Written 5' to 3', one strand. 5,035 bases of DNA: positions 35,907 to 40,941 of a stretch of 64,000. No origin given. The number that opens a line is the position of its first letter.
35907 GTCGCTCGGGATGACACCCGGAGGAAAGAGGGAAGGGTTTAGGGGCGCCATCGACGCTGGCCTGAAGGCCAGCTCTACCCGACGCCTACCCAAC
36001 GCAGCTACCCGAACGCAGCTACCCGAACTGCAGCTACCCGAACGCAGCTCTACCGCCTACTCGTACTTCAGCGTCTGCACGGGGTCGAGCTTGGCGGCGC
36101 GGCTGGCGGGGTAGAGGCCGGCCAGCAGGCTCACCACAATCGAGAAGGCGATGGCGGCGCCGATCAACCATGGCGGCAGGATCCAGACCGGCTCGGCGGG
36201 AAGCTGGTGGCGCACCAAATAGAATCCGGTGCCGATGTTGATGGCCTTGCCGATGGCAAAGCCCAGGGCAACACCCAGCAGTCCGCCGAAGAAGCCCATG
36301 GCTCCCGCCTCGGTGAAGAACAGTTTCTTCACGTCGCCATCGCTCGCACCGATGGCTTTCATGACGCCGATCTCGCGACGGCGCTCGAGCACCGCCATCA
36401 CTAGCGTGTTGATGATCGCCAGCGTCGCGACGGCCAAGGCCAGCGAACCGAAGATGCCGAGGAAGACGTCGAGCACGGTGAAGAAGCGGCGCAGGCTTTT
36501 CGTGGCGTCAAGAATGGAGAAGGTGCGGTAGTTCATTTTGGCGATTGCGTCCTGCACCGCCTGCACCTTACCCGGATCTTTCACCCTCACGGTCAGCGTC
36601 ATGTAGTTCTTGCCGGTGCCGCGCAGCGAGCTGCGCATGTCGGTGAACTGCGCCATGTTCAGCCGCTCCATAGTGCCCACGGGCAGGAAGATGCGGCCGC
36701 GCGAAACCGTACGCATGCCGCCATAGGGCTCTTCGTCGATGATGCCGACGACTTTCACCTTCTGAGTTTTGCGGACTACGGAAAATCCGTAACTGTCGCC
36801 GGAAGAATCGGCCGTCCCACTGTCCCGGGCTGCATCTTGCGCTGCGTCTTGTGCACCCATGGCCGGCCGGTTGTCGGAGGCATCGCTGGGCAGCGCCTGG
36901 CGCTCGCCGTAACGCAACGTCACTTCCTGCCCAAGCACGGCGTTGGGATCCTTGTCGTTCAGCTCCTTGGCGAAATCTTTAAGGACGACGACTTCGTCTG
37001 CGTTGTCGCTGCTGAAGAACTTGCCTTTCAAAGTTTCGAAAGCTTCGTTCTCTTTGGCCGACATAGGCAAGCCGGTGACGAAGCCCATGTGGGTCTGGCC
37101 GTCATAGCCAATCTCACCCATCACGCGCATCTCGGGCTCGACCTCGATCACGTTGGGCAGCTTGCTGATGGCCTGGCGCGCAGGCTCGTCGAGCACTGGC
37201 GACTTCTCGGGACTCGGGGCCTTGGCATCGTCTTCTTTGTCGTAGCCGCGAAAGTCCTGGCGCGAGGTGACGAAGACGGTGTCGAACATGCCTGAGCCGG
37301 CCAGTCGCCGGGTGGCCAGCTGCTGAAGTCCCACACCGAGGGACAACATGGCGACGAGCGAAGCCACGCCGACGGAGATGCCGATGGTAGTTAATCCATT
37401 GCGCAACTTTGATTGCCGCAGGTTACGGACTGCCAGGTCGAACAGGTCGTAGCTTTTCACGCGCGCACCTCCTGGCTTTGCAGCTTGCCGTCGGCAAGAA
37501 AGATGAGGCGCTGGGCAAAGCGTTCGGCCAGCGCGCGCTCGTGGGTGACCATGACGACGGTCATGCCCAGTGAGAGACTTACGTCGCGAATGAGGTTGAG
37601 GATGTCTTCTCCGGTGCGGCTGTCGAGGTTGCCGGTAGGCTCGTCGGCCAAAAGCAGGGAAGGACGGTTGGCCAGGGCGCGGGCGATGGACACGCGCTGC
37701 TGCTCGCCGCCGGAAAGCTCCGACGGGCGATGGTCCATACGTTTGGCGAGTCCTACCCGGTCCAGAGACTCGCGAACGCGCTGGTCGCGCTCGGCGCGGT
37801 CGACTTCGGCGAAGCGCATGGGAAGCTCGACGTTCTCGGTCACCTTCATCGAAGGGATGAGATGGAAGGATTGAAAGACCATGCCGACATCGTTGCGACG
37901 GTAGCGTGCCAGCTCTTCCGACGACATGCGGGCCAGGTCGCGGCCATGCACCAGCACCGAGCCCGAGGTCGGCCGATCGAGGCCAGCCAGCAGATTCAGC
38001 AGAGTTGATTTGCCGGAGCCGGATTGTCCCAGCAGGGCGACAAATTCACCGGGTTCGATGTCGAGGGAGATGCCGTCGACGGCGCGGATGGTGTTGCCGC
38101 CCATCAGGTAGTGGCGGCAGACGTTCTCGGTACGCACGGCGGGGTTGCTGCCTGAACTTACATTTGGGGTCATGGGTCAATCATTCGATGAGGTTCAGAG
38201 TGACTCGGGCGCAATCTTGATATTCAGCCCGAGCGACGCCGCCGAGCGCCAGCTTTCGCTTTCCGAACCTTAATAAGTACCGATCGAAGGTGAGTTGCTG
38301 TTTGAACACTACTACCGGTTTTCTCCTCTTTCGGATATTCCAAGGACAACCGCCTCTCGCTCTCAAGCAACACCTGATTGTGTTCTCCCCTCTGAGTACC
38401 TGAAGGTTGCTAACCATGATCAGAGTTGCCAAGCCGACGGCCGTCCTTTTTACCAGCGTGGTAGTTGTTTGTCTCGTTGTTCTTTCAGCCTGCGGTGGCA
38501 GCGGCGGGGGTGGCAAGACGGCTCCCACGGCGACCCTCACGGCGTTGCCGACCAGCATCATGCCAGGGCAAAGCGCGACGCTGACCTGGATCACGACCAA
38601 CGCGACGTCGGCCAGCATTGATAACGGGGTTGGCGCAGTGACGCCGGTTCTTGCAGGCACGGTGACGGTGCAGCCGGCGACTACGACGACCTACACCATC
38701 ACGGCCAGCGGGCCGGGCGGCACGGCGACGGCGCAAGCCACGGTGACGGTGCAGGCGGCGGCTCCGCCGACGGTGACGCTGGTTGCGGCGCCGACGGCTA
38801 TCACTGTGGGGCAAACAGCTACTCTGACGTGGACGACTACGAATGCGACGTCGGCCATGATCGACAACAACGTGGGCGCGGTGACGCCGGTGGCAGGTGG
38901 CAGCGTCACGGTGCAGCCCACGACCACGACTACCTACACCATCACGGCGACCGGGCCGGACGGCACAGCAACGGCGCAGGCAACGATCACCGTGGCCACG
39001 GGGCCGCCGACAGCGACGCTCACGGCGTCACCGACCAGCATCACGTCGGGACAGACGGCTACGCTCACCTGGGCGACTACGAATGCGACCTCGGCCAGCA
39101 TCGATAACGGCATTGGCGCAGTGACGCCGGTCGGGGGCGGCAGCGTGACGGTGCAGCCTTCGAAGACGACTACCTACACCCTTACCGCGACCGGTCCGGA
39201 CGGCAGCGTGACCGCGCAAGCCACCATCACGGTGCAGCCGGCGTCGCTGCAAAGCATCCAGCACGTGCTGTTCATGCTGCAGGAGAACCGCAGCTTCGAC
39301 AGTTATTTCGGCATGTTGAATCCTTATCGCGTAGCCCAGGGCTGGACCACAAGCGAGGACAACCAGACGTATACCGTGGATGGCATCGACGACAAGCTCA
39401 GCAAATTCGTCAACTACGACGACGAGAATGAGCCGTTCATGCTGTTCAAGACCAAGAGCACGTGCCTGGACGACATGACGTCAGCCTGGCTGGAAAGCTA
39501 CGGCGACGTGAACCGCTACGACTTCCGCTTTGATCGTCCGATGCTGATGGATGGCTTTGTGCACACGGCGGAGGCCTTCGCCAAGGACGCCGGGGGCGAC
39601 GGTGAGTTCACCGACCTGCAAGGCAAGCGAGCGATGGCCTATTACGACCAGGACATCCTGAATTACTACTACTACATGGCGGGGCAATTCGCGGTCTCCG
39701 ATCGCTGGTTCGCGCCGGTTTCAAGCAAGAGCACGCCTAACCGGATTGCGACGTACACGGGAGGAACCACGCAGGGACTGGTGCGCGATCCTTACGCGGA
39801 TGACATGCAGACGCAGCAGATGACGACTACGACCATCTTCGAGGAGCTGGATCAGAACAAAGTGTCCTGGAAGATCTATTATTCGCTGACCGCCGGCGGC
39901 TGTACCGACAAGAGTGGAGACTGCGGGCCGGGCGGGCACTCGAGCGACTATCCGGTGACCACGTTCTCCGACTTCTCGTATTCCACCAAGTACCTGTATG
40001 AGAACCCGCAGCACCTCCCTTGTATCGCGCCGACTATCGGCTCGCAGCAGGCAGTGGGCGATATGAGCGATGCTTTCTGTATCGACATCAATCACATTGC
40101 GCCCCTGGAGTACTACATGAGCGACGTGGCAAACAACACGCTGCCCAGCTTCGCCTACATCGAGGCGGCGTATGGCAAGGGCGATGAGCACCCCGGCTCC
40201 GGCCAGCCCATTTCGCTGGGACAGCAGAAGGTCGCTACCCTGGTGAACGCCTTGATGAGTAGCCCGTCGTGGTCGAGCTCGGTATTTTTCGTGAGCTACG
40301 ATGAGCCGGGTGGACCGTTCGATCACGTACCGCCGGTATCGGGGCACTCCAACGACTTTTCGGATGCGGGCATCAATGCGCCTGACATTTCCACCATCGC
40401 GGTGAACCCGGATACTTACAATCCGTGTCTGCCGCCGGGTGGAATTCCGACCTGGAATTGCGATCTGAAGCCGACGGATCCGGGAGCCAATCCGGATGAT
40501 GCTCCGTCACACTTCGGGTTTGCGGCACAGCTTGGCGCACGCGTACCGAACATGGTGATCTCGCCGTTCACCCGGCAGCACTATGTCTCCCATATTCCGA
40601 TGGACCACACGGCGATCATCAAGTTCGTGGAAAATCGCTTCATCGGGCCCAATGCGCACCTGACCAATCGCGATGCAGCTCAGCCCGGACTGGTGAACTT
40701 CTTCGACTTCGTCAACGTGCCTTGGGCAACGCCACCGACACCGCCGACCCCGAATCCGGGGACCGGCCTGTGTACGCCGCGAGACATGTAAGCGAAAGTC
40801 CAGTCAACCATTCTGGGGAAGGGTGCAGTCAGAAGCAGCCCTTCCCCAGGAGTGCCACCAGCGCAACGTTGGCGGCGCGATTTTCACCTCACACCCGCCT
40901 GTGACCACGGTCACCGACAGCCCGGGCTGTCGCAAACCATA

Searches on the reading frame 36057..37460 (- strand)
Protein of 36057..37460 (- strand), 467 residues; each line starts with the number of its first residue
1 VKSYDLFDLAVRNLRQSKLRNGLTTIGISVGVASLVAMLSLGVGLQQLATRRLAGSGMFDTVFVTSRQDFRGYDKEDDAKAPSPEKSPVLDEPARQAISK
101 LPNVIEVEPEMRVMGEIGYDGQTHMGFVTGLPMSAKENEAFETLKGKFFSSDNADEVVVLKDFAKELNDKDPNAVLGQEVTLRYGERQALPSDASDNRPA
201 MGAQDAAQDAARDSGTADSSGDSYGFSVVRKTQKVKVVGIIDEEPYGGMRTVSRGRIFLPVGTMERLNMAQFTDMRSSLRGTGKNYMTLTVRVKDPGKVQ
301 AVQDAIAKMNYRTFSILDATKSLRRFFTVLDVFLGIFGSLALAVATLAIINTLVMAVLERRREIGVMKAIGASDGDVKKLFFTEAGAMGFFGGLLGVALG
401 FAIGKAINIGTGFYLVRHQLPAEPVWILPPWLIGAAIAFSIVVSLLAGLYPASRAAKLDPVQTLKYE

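Call 61: search_protein_families(library=pfam, proteins=[window:36057-37460:-], max_evalue=0.0001)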
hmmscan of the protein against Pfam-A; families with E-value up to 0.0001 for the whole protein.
window:36057-37460:- (467 aa): 2 families
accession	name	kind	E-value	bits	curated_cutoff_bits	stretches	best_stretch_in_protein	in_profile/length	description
PF02687.27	FtsX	-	1.5e-23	83.5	25.5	1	336-460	2-120/120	FtsX-like permease C-terminal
PF12704.14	MacB_PCD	-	1.2e-20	75.1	27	1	23-308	3-206/207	MacB-like periplasmic core domain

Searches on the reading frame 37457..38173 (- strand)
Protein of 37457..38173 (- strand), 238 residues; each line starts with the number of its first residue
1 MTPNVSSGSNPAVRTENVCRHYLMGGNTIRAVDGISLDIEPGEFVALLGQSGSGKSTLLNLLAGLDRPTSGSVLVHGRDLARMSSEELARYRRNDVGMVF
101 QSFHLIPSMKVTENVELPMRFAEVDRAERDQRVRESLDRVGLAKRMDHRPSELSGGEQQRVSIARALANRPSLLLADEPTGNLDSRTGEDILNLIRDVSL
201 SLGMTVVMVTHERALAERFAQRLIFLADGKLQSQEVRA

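Call 61: search_protein_families(library=pfam, proteins=[window:37457-38173:-], max_evalue=0.0001)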
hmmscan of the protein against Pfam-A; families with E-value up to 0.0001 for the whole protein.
window:37457-38173:- (238 aa): 2 families
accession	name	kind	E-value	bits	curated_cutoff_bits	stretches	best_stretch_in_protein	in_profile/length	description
PF00005.33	ABC_tran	-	5.6e-40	137.6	25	1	33-180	2-136/137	ABC transporter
PF03193.22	RsgA_GTPase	-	9.6e-05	22.7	30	0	35-65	100-129/174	RsgA GTPase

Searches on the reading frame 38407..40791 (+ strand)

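Call 61: search_protein_families(library=pfam, proteins=[window:38407-40791:+], max_evalue=0.0001)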
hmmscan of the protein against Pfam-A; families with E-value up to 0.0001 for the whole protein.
window:38407-40791:+ (794 aa): 1 family
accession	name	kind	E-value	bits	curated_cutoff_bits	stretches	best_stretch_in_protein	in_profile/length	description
PF04185.19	Phosphoesterase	-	1.6e-60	205.6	23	1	284-745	1-353/356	Phosphoesterase family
